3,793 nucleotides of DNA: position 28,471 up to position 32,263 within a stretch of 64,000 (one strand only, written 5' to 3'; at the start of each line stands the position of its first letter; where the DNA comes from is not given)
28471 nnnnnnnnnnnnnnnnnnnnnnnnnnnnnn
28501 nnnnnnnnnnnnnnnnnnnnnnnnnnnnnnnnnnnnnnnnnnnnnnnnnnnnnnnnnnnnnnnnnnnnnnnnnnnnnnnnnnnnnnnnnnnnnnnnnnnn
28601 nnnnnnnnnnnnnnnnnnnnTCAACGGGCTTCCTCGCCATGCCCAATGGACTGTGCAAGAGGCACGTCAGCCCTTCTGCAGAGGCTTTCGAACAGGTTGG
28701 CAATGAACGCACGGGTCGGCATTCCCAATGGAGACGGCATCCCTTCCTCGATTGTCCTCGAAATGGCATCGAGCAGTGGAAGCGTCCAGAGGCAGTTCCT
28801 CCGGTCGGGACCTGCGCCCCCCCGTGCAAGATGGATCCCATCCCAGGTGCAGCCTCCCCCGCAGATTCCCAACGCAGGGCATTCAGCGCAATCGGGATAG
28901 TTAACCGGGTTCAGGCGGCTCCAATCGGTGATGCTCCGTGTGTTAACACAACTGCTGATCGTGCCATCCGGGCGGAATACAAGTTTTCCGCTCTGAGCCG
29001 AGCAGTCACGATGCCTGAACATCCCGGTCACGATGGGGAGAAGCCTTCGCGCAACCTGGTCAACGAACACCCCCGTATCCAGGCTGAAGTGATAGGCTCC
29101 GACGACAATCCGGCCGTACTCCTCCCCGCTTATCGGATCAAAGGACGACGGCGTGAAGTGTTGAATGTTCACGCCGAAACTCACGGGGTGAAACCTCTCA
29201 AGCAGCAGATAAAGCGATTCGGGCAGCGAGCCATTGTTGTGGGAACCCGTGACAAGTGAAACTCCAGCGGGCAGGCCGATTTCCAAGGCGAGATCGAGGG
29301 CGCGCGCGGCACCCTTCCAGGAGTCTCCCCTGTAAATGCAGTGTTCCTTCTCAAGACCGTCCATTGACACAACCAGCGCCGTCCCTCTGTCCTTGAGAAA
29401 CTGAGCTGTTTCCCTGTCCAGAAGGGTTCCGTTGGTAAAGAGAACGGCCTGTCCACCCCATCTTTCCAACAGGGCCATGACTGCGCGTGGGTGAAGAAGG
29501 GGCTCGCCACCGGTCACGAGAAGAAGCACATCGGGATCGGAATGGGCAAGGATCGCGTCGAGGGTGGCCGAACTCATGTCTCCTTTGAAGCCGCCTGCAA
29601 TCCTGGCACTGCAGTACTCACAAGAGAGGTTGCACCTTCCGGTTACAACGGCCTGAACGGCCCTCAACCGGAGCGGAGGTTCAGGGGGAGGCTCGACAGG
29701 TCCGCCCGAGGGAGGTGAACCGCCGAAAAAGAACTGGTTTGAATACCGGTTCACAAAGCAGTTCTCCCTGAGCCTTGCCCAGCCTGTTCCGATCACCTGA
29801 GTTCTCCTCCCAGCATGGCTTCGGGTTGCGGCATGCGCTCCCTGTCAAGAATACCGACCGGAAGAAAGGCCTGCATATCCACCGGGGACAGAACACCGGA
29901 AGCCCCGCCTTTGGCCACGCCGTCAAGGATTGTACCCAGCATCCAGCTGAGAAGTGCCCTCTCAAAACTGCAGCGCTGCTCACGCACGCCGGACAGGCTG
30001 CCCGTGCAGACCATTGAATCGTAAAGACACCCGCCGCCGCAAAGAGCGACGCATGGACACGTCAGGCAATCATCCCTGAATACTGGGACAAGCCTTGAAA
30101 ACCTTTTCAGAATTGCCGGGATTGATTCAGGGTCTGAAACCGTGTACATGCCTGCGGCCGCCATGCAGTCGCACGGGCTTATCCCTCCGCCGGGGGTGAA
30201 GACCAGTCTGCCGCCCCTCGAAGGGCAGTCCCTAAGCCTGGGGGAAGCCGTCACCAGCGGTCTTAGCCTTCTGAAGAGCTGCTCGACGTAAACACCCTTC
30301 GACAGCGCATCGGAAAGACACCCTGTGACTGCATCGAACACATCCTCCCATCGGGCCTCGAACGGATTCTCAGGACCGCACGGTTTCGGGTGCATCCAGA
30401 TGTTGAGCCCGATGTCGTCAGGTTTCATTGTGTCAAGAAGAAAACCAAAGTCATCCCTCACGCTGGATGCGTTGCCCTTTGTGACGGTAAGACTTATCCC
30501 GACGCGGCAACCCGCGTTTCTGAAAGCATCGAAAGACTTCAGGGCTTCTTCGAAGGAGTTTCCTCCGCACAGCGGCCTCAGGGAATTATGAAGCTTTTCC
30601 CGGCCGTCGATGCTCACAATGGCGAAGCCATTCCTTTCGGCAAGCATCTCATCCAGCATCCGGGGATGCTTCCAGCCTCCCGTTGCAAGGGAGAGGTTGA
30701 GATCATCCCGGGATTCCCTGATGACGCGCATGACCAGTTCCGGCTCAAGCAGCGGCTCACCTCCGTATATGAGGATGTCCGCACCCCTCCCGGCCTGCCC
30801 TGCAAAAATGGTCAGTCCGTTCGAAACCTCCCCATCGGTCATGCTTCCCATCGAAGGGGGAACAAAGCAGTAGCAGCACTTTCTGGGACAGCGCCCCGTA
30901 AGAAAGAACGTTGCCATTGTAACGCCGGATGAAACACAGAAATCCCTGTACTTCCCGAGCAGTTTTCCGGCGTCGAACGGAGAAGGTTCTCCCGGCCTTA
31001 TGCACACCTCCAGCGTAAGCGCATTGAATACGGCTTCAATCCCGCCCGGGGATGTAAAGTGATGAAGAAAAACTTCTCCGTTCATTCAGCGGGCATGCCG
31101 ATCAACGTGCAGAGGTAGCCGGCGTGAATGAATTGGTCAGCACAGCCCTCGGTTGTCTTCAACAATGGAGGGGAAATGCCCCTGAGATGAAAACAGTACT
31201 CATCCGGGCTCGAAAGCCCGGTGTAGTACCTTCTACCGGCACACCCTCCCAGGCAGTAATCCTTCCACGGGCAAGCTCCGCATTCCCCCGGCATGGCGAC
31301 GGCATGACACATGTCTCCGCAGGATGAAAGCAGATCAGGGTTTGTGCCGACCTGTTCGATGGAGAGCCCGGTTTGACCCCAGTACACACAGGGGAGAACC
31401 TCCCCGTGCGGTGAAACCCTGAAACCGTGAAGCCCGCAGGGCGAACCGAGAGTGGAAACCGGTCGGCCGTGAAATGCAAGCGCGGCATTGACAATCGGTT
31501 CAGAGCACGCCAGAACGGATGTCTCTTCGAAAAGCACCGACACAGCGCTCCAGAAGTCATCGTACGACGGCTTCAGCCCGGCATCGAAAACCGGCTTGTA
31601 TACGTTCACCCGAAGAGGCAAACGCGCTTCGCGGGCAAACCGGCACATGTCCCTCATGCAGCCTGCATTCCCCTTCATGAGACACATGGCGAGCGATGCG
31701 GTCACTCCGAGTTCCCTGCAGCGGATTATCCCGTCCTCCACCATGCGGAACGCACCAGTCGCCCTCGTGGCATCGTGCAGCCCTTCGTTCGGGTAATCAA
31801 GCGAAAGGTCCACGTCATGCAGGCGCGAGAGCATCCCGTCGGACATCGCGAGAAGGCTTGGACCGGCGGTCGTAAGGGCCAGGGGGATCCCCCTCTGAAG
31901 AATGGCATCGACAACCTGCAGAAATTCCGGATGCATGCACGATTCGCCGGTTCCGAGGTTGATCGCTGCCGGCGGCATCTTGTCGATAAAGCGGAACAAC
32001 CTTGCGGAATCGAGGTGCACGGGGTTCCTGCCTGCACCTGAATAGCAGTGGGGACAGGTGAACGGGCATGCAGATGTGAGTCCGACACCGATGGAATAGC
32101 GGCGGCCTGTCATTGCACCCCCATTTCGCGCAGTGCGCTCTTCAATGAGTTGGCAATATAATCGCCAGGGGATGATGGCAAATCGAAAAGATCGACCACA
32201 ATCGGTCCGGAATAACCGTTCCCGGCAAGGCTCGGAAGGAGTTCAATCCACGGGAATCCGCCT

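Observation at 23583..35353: Orphan 11-gene radical-SAM-rich operon with no visible precursor peptide (Mo/W oxidoreductase, TIM barrel, 3x rSAM/SPASM, MTase, B12-rSAM, NTP-transferase, MTase, CDP-alcohol transferase, FG-GAP protein)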

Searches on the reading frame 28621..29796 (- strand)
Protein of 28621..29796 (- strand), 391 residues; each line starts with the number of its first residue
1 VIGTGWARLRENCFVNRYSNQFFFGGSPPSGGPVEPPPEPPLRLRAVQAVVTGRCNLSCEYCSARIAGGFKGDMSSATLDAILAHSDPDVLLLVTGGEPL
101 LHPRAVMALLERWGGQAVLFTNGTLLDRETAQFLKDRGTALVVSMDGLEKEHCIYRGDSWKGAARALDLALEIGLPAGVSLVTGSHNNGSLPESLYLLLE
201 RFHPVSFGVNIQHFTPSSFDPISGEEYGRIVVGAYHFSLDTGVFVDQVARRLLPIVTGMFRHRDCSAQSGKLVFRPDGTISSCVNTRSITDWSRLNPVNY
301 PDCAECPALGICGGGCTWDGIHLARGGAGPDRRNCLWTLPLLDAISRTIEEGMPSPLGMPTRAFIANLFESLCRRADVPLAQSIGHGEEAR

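Call 6: search_protein_families(library=pfam, proteins=[window:28621-29796:-], max_evalue=0.01)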
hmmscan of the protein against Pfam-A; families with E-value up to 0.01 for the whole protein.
window:28621-29796:- (391 aa): 2 families
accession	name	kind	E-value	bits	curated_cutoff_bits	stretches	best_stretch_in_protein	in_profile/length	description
PF04055.27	Radical_SAM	-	1.8e-14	54.7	29.5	1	50-183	2-149/166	Radical SAM superfamily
PF13353.11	Fer4_12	-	0.0009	20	22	1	52-132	12-100/137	4Fe-4S single cluster domain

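Call 7: search_protein_families(library=ncbifam, proteins=[window:28621-29796:-], max_evalue=0.01)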
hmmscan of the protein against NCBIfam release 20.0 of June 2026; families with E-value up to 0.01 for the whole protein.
window:28621-29796:- (391 aa): 61 families (the best 25 are shown)
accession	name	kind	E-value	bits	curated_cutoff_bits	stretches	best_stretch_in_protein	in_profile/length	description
TIGR04136.1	rSAM_FibroRumin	equivalog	2.8e-15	56.1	400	2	288-326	390-428/458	FibroRumin system radical SAM peptide maturase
TIGR04347.1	pseudo_SAM_Halo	equivalog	1.1e-14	54.6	525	1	49-200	42-201/390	TIGR04347 family pseudo-SAM/SPASM protein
NF047865.1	rSAM_PapB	equivalog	1.2e-14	54.3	340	1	45-156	3-130/330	PapB family radical SAM/SPASM ranthipeptide maturase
TIGR04546.1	rSAM_ahbC_deAc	equivalog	8.4e-14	51.2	650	1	50-200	44-202/390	12,18-didecarboxysiroheme deacetylase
TIGR04317.1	W_rSAM_matur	equivalog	5.3e-13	48.8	380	1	45-157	4-123/349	tungsten cofactor oxidoreductase radical SAM maturase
TIGR04051.1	rSAM_NirJ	equivalog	1.6e-12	47.1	515.45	1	52-199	9-164/354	heme d1 biosynthesis radical SAM protein NirJ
TIGR04084.1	rSAM_AF0577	subfamily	3.1e-12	46.1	225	1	50-318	2-287/347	TIGR04084 family radical SAM/SPASM domain-containing protein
TIGR04054.1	rSAM_NirJ1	equivalog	1.4e-11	43.7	650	1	51-197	42-196/387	putative heme d1 biosynthesis radical SAM protein NirJ1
TIGR04133.1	rSAM_w_lipo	hypoth_equivalog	2e-11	43.4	425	1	44-170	23-160/350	TIGR04133 family radical SAM/SPASM protein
TIGR04064.1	rSAM_nif11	equivalog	7.1e-11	41.5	518.7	1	42-152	75-201/459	nif11-like peptide radical SAM maturase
TIGR03978.1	rSAM_paired_1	equivalog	2.3e-10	39.9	370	1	50-156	88-209/466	His-Xaa-Ser system radical SAM maturase HxsB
NF045574.1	sacti_mat_StsB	exception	2.3e-10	39.9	625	1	43-190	94-248/466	StsB family radical SAM/SPASM domain sactipeptide maturase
NF038283.1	viperin_w_prok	equivalog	3e-10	39.8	180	1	51-154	8-123/281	viperin family antiviral radical SAM protein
TIGR04068.1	rSAM_ocin_clost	equivalog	3e-10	39.6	500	1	49-156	88-212/462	Cys-rich peptide radical SAM maturase CcpM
TIGR02666.1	moaA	equivalog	6.4e-10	38.5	284.05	1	49-176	14-156/336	GTP 3',8-cyclase MoaA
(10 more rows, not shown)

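Call 8: find_encoding_contigs(protein=window:28621-29796:-, flank=10000, max_places=6)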
Protein window:28621-29796:- (391 aa): no gene with exactly this product is on record in the collection.

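Call 28: search_solved_structures(query=window:28621-29796:-, max_evalue=0.01)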
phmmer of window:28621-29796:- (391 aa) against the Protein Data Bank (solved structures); distinct sequences matched with E-value up to 0.01: 11.
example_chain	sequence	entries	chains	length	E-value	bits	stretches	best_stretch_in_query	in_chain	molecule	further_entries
8vpo_A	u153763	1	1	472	6.4e-09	38.6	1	80-286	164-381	Radical SAM core domain-containing protein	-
7vob_C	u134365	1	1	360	1.7e-07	33.9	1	52-199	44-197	Cytosylglucuronate decarboxylase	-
7voc_C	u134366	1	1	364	1.7e-07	33.9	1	52-199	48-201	Cytosylglucuronate decarboxylase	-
1tv7_A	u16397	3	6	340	1.8e-06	30.5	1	44-291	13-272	Molybdenum cofactor biosynthesis protein A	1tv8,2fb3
2fb2_A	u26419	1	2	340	1.3e-05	27.6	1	45-284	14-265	Molybdenum cofactor biosynthesis protein A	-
6efn_A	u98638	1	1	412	0.00032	23.1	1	51-185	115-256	Sporulation killing factor maturation protein SkfB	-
7wzv_A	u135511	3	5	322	0.001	21.5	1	50-135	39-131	4Fe-4S cluster-binding domain-containing protein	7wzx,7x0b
5wgg_A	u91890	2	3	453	0.0029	19.9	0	49-150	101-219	Radical SAM domain protein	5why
8wm2_A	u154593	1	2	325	0.0045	19.3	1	50-142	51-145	Fe-S radical SAM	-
4k37_A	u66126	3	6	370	0.0066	18.8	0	40-158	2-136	Anaerobic sulfatase-maturating enzyme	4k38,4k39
4k36_A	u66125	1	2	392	0.0075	18.6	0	40-158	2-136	Anaerobic sulfatase-maturating enzyme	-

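Call 66: search_protein_families(library=padloc, proteins=[window:28621-29796:-], max_evalue=0.001)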
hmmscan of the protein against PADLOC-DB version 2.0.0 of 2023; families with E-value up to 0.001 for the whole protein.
window:28621-29796:- (391 aa): 2 families
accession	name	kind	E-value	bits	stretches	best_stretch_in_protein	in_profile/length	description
PDLC02903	pVip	-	1.1e-12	46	1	49-157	4-112/257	Viperins not associated with kinases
PDLC02904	pVip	-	4.8e-08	30.8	1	51-153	9-115/262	Viperins associated with kinases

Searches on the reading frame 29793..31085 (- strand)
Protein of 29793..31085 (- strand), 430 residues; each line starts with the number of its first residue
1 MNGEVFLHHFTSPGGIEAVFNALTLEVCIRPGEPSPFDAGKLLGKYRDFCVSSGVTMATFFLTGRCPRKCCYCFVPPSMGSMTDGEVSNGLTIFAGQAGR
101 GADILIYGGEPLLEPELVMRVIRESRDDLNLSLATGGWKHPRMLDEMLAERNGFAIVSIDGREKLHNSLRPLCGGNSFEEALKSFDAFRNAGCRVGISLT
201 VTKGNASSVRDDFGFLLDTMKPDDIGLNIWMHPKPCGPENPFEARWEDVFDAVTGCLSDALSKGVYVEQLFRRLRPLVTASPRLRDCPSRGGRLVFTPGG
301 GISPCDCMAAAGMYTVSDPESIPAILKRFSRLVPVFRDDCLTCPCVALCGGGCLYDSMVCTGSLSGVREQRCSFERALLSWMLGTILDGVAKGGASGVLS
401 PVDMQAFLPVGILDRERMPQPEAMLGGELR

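Call 6: search_protein_families(library=pfam, proteins=[window:29793-31085:-], max_evalue=0.01)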
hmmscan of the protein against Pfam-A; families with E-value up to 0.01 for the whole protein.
window:29793-31085:- (430 aa): 1 family
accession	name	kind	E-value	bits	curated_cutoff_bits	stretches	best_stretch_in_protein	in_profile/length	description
PF04055.27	Radical_SAM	-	9.4e-14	52.4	29.5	1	62-202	3-151/166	Radical SAM superfamily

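Call 7: search_protein_families(library=ncbifam, proteins=[window:29793-31085:-], max_evalue=0.01)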
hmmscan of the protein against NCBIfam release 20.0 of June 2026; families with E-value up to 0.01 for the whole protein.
window:29793-31085:- (430 aa): 49 families (the best 25 are shown)
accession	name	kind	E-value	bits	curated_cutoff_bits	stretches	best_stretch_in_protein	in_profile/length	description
TIGR04136.1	rSAM_FibroRumin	equivalog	2.4e-17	62.9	400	1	100-360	152-425/458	FibroRumin system radical SAM peptide maturase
NF047865.1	rSAM_PapB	equivalog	4.3e-15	55.8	340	1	56-364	3-327/330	PapB family radical SAM/SPASM ranthipeptide maturase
TIGR04084.1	rSAM_AF0577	subfamily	1.6e-12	47.1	225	1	61-218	2-153/347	TIGR04084 family radical SAM/SPASM domain-containing protein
TIGR03974.1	rSAM_six_Cys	equivalog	4.2e-12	45.7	425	1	66-377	107-440/451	thioether cross-link-forming SCIFF peptide maturase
TIGR03978.1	rSAM_paired_1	equivalog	9e-12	44.5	370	1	57-205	84-246/466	His-Xaa-Ser system radical SAM maturase HxsB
TIGR04051.1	rSAM_NirJ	equivalog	3.4e-10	39.4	515.45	1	62-210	8-157/354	heme d1 biosynthesis radical SAM protein NirJ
TIGR04546.1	rSAM_ahbC_deAc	equivalog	3.9e-10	39.1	650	1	60-218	43-202/390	12,18-didecarboxysiroheme deacetylase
NF045574.1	sacti_mat_StsB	exception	4.8e-10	38.9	625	1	55-225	95-264/466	StsB family radical SAM/SPASM domain sactipeptide maturase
TIGR04334.1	rSAM_Clo7bot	equivalog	2.1e-09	36.5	600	1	53-212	87-258/440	radical SAM/SPASM domain Clo7bot peptide maturase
TIGR04280.1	geopep_mat_rSAM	hypoth_equivalog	2.2e-09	36.8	400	1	57-184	85-226/428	geopeptide radical SAM maturase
TIGR04064.1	rSAM_nif11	equivalog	2.7e-09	36.3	518.7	2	273-377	320-424/459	nif11-like peptide radical SAM maturase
TIGR04163.1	rSAM_cobopep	equivalog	6.7e-09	35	375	1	60-364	68-398/428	peptide-modifying radical SAM enzyme CbpB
NF041298.1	rSAM_mat_DynA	equivalog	7.3e-09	35.1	450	1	66-364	11-332/356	dynobactin maturation radical SAM/SPASM protein DynA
TIGR04083.1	rSAM_pep_methan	hypoth_equivalog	1.5e-08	34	300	1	65-218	9-166/376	TIGR04083 family peptide-modifying radical SAM enzyme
TIGR03961.1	rSAM_PTO1314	hypoth_equivalog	1.6e-08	34.3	306.05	1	107-211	74-173/332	PTO1314 family radical SAM protein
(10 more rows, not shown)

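Call 27: search_solved_structures(query=window:29793-31085:-, max_evalue=0.01)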
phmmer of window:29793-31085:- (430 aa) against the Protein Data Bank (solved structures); distinct sequences matched with E-value up to 0.01: 6.
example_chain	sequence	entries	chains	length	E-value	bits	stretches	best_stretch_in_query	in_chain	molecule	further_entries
6efn_A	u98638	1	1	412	1.9e-06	30.2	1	58-211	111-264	Sporulation killing factor maturation protein SkfB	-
5wgg_A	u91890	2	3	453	5.1e-06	28.8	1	59-377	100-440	Radical SAM domain protein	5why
8vpo_A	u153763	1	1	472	5.2e-06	28.8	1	103-375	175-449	Radical SAM core domain-containing protein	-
4k37_A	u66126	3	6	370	0.00069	21.8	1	65-212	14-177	Anaerobic sulfatase-maturating enzyme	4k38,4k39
4k36_A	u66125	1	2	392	0.00082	21.5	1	65-212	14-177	Anaerobic sulfatase-maturating enzyme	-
9dfn_A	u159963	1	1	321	0.0032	19.6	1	57-132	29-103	Radical SAM core domain-containing protein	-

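Call 66: search_protein_families(library=padloc, proteins=[window:29793-31085:-], max_evalue=0.001)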
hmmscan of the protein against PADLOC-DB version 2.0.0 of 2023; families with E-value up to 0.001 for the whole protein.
window:29793-31085:- (430 aa): 2 families
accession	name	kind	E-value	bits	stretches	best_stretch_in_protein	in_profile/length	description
PDLC02903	pVip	-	6.5e-09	33.6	1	59-223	3-164/257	Viperins not associated with kinases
PDLC02904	pVip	-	1.8e-05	22.4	1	59-224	6-169/262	Viperins associated with kinases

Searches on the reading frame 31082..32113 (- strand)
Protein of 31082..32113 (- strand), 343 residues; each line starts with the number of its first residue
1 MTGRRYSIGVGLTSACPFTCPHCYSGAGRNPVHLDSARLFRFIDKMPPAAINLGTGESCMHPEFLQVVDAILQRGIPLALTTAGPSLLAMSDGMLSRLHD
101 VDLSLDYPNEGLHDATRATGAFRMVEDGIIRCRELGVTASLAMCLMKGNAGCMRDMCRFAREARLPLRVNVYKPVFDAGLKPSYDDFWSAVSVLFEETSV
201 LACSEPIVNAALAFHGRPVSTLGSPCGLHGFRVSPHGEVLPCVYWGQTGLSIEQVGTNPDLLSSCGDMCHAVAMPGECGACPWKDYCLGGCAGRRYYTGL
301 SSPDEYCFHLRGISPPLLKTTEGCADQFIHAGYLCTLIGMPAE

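Call 6: search_protein_families(library=pfam, proteins=[window:31082-32113:-], max_evalue=0.01)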
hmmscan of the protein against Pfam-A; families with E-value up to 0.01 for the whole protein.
window:31082-32113:- (343 aa): 1 family
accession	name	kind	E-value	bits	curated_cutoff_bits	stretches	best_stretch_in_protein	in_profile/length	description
PF04055.27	Radical_SAM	-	9.2e-13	49.1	29.5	1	12-150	3-155/166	Radical SAM superfamily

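Call 7: search_protein_families(library=ncbifam, proteins=[window:31082-32113:-], max_evalue=0.01)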
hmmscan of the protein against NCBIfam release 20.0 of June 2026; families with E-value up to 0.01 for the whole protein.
window:31082-32113:- (343 aa): 30 families (the best 25 are shown)
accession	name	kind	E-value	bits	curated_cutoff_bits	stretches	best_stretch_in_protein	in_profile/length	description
TIGR03962.1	mycofact_rSAM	equivalog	3.3e-18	66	265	1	11-309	17-333/339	mycofactocin radical SAM maturase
TIGR04251.1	SCM_rSAM_ScmF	equivalog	3.4e-15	56.3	400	1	11-161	9-170/353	SynChlorMet cassette radical SAM/SPASM protein ScmF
TIGR04055.1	rSAM_NirJ2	equivalog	4.9e-12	46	500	1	13-161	7-162/326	putative heme d1 biosynthesis radical SAM protein NirJ2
NF041298.1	rSAM_mat_DynA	equivalog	6.6e-12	45.1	450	1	99-310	110-342/356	dynobactin maturation radical SAM/SPASM protein DynA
TIGR04303.1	GeoRSP_rSAM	equivalog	5.3e-11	42.7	400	1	11-308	10-325/325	GeoRSP system radical SAM/SPASM protein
TIGR04053.2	TIGR04053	equivalog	2.6e-09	36.8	395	1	12-161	14-174/366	TIGR04053 family radical SAM/SPASM domain-containing protein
TIGR04051.1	rSAM_NirJ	equivalog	3.7e-09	36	515.45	1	12-163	8-166/354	heme d1 biosynthesis radical SAM protein NirJ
NF045574.1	sacti_mat_StsB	exception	6e-09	35.2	625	1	12-244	102-340/466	StsB family radical SAM/SPASM domain sactipeptide maturase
TIGR04250.1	SCM_rSAM_ScmE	equivalog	9.5e-09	34.6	400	1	7-160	4-165/358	SynChlorMet cassette radical SAM/SPASM protein ScmE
TIGR04054.1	rSAM_NirJ1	equivalog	7.7e-08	31.3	650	1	12-176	42-212/387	putative heme d1 biosynthesis radical SAM protein NirJ1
TIGR04545.1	rSAM_ahbD_hemeb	equivalog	1.1e-07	31.6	500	1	11-161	5-163/339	heme b synthase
TIGR02666.1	moaA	equivalog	1.1e-07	31.2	284.05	1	8-178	12-198/336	GTP 3',8-cyclase MoaA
TIGR03913.1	rad_SAM_trio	equivalog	2.3e-07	29.5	591.75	1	12-143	25-162/477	GDL motif peptide-associated radical SAM/SPASM maturase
TIGR02668.1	moaA_archaeal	equivalog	5.5e-07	28.9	325.25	1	8-169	12-183/303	GTP 3',8-cyclase MoaA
TIGR04347.1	pseudo_SAM_Halo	equivalog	8.8e-07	28.5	525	1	12-157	44-196/390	TIGR04347 family pseudo-SAM/SPASM protein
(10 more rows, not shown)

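Call 26: search_solved_structures(query=window:31082-32113:-, max_evalue=0.01)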
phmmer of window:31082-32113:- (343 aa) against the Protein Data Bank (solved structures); distinct sequences matched with E-value up to 0.01: 1.
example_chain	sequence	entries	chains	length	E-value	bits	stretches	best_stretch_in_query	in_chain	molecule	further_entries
6efn_A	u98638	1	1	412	0.0082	18.2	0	10-158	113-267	Sporulation killing factor maturation protein SkfB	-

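Call 66: search_protein_families(library=padloc, proteins=[window:31082-32113:-], max_evalue=0.001)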
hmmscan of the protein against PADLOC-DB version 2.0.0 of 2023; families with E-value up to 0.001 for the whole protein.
window:31082-32113:- (343 aa): 2 families
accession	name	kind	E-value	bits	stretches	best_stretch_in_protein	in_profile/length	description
PDLC02903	pVip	-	2.4e-08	31.7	1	11-110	5-105/257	Viperins not associated with kinases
PDLC02904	pVip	-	2.3e-06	25.3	1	12-110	9-112/262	Viperins associated with kinases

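Call 92: search_protein_representatives(protein=window:31082-32113:-)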
Query: 343 residues. Proteins with E-value up to 0.001 (for the whole library): 3260; up to 1e-10: 326; up to 1e-30: 51. The best 150 are listed.
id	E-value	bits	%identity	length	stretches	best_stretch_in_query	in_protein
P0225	6.3e-106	370.6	52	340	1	7-339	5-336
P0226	7.7e-90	317.7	47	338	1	6-338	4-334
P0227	5.4e-76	272.1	40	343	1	3-338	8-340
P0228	1.7e-73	263.9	40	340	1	6-338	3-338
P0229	3.0e-71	256.5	41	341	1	7-339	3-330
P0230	7.2e-70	252.0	38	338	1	4-338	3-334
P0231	7.2e-68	245.4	37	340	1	6-338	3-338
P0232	9.2e-67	241.8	38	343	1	4-338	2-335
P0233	3.0e-65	236.8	38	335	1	6-338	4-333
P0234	6.1e-65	235.8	35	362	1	5-341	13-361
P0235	6.1e-63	229.2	37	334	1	5-341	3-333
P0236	7.3e-63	228.9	38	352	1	6-338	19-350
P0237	1.2e-61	225.0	37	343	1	7-338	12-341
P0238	1.8e-61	224.4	39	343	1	4-338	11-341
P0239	1.9e-60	221.0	38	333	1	6-338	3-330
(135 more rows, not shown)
